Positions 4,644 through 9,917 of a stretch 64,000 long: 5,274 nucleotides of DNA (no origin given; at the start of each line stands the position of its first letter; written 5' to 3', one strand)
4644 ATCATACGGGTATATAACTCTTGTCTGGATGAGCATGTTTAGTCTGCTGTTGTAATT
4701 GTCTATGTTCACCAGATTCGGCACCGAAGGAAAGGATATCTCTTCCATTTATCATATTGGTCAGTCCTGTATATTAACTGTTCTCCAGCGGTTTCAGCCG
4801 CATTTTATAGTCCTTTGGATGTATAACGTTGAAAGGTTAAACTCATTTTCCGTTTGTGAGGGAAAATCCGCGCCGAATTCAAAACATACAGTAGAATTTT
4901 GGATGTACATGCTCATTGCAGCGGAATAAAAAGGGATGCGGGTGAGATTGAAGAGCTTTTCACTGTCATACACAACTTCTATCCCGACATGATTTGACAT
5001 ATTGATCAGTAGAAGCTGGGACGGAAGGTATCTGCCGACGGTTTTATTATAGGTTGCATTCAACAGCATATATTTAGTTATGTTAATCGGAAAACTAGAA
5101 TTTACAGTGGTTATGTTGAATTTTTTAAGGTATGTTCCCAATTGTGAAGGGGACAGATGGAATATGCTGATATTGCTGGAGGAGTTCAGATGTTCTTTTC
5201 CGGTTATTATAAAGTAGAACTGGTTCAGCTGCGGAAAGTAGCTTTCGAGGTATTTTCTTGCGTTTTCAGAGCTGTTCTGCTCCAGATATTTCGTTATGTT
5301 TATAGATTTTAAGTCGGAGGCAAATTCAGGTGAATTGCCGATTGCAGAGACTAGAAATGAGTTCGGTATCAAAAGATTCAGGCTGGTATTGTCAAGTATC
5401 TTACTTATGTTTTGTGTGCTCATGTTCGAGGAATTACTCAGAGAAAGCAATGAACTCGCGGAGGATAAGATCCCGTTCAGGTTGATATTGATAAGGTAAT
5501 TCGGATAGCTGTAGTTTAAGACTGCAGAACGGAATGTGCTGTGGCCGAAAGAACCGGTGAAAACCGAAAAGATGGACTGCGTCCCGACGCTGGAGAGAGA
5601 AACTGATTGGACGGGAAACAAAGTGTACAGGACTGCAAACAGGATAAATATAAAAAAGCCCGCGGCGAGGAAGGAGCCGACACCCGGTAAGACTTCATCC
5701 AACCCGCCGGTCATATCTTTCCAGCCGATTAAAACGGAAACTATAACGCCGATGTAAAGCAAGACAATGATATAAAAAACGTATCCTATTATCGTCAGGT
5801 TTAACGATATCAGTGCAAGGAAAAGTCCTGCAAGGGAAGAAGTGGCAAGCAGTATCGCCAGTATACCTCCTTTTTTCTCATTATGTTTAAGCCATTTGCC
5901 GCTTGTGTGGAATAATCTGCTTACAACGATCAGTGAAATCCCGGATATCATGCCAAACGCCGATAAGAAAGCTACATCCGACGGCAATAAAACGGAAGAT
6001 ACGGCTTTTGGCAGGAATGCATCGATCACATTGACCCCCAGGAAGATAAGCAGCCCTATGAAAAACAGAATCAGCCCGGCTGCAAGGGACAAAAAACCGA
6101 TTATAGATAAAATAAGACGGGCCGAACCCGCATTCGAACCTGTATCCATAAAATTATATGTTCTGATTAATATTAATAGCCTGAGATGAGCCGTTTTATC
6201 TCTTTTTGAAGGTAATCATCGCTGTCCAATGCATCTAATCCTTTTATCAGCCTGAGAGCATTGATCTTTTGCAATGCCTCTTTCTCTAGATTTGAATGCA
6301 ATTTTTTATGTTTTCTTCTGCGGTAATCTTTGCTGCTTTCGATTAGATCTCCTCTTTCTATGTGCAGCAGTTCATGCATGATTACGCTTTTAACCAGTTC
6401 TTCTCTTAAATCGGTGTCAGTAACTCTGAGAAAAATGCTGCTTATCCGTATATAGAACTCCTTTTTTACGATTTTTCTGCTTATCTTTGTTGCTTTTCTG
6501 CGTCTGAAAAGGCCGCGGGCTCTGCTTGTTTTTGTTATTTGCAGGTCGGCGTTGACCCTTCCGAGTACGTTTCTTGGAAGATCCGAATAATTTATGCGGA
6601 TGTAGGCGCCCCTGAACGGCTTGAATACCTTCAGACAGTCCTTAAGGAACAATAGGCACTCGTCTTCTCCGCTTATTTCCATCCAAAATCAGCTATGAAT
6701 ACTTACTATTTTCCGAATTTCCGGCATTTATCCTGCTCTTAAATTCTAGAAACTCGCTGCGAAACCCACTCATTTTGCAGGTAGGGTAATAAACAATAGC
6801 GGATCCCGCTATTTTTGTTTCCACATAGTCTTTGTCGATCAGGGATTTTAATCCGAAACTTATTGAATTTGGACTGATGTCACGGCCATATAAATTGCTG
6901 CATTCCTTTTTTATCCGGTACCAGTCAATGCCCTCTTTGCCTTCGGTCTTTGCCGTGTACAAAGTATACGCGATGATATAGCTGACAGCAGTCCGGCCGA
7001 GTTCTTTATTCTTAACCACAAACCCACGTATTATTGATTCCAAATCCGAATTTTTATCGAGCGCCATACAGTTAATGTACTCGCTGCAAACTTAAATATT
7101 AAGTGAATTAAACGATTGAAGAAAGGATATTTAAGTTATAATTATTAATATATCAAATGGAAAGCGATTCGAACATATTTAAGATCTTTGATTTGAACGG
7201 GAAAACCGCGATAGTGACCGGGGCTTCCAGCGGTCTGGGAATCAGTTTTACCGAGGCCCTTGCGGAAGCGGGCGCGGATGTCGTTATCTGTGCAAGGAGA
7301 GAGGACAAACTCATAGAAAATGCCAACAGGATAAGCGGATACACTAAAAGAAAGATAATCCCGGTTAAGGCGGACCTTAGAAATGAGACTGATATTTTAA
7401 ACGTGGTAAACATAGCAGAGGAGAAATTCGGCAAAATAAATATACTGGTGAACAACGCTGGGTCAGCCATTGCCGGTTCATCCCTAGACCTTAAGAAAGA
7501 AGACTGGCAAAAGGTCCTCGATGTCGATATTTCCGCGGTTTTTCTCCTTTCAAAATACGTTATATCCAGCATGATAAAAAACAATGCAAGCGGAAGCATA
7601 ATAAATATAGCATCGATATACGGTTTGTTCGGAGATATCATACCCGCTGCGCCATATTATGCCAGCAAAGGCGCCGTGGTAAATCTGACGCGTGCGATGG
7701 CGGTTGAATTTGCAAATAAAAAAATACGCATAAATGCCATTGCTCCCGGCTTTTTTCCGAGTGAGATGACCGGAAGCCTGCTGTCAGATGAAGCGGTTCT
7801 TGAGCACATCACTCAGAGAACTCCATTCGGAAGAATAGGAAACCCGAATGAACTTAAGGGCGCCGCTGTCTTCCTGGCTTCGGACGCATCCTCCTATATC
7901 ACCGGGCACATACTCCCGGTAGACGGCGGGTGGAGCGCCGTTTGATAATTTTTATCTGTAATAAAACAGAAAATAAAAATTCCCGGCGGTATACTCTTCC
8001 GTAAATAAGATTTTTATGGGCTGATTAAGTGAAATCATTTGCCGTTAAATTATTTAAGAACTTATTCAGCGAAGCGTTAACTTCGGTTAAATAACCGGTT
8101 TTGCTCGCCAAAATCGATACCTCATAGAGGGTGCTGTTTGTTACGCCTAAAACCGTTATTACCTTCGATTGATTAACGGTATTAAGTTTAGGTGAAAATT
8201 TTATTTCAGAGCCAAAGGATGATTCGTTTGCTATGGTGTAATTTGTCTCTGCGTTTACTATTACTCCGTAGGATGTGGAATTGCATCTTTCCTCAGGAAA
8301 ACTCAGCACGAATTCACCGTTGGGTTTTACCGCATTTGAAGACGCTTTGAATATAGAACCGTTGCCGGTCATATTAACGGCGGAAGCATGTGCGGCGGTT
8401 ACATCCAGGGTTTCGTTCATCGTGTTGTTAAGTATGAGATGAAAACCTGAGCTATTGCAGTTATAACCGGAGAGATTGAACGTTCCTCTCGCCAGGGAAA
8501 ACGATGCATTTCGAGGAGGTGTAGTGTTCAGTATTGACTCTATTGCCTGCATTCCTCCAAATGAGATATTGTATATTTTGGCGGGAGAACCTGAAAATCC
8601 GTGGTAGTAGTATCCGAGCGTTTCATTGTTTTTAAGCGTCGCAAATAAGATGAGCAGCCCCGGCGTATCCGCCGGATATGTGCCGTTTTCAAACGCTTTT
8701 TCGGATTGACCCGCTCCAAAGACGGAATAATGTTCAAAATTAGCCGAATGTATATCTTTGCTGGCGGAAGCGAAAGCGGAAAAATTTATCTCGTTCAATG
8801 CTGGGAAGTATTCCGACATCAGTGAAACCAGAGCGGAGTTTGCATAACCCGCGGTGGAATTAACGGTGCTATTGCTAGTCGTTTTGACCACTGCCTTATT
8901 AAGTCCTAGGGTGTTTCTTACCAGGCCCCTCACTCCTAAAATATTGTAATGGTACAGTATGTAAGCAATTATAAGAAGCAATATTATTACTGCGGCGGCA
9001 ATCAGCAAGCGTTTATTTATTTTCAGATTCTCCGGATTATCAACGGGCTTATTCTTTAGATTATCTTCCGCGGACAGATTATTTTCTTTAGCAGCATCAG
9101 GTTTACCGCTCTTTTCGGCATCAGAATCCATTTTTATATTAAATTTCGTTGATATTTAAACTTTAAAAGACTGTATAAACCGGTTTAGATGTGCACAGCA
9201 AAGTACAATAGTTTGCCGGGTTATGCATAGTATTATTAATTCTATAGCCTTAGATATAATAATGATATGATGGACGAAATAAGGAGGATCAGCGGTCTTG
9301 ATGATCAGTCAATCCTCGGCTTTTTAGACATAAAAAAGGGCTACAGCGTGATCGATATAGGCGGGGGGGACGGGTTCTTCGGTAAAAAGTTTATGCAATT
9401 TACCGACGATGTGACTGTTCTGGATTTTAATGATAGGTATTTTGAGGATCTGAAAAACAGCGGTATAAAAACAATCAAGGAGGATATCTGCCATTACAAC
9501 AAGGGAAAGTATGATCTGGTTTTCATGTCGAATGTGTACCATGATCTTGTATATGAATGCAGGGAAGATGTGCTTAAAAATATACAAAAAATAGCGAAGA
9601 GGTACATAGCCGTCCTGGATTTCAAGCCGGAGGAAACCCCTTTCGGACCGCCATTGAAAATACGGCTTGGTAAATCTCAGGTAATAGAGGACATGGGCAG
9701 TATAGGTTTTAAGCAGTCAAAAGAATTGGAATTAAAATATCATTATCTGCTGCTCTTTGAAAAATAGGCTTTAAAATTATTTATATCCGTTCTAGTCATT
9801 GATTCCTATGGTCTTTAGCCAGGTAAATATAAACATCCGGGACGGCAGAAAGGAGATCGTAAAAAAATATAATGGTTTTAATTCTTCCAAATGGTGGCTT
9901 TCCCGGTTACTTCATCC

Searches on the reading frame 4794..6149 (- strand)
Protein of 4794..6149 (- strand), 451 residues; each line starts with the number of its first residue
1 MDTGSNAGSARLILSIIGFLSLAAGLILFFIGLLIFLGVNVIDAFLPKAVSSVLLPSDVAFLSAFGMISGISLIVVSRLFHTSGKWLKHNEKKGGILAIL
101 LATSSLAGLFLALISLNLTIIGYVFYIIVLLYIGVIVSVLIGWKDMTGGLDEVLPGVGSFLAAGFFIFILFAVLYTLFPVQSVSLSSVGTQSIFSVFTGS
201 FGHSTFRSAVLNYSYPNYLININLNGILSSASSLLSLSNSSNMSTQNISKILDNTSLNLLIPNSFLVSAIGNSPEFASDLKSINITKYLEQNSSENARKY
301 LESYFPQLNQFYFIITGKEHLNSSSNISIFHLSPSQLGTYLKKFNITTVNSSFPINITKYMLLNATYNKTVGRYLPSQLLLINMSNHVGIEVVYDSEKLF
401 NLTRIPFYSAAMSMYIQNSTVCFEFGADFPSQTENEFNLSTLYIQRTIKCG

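Call 65: search_protein_families(library=pfam, proteins=[window:4794-6149:-], max_evalue=0.01)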
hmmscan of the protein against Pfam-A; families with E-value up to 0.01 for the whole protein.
window:4794-6149:- (451 aa): 1 family
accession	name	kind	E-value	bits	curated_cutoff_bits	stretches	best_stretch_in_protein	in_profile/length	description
PF13273.12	DUF4064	-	0.0035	18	32.1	1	10-105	4-99/102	Protein of unknown function (DUF4064)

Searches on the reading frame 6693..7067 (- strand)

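Call 65: search_protein_families(library=pfam, proteins=[window:6693-7067:-], max_evalue=0.01)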
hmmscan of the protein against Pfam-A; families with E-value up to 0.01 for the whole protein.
window:6693-7067:- (124 aa): 1 family
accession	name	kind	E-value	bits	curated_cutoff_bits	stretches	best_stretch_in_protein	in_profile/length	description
PF03965.22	Penicillinase_R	-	0.0031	18.3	22.6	1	62-106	31-75/115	Penicillinase repressor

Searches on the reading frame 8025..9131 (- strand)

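Call 65: search_protein_families(library=pfam, proteins=[window:8025-9131:-], max_evalue=0.01)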
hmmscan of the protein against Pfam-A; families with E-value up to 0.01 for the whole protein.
window:8025-9131:- (368 aa): 2 families
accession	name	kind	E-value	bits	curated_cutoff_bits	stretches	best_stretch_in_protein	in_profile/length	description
PF06024.17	Orf78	-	0.0041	17.8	29.4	1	5-65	27-87/101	Orf78 (ac78)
PF12229.13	PG_binding_4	-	0.0041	17.7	22.1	0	204-220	70-86/117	Putative peptidoglycan binding domain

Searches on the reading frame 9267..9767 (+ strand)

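Call 65: search_protein_families(library=pfam, proteins=[window:9267-9767:+], max_evalue=0.01)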
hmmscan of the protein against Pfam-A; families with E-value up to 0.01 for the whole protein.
window:9267-9767:+ (166 aa): 6 families
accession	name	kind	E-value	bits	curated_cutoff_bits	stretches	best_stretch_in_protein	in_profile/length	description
PF08242.18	Methyltransf_12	-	5.7e-06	27.4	30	1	29-111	1-93/98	Methyltransferase domain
PF13649.12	Methyltransf_25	-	1.3e-05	26.2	27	1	28-111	1-94/97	Methyltransferase domain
PF08241.18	Methyltransf_11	-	2.1e-05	25.5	21.2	1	29-111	1-88/95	Methyltransferase domain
PF00398.26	RrnaAD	-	0.00075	19.1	24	1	14-89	20-106/263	Ribosomal RNA adenine dimethylase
PF13489.12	Methyltransf_23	-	0.00084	19.5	27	1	21-95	18-95/164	Methyltransferase domain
PF00891.24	Methyltransf_2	-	0.004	17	22.3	1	5-110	43-156/210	O-methyltransferase domain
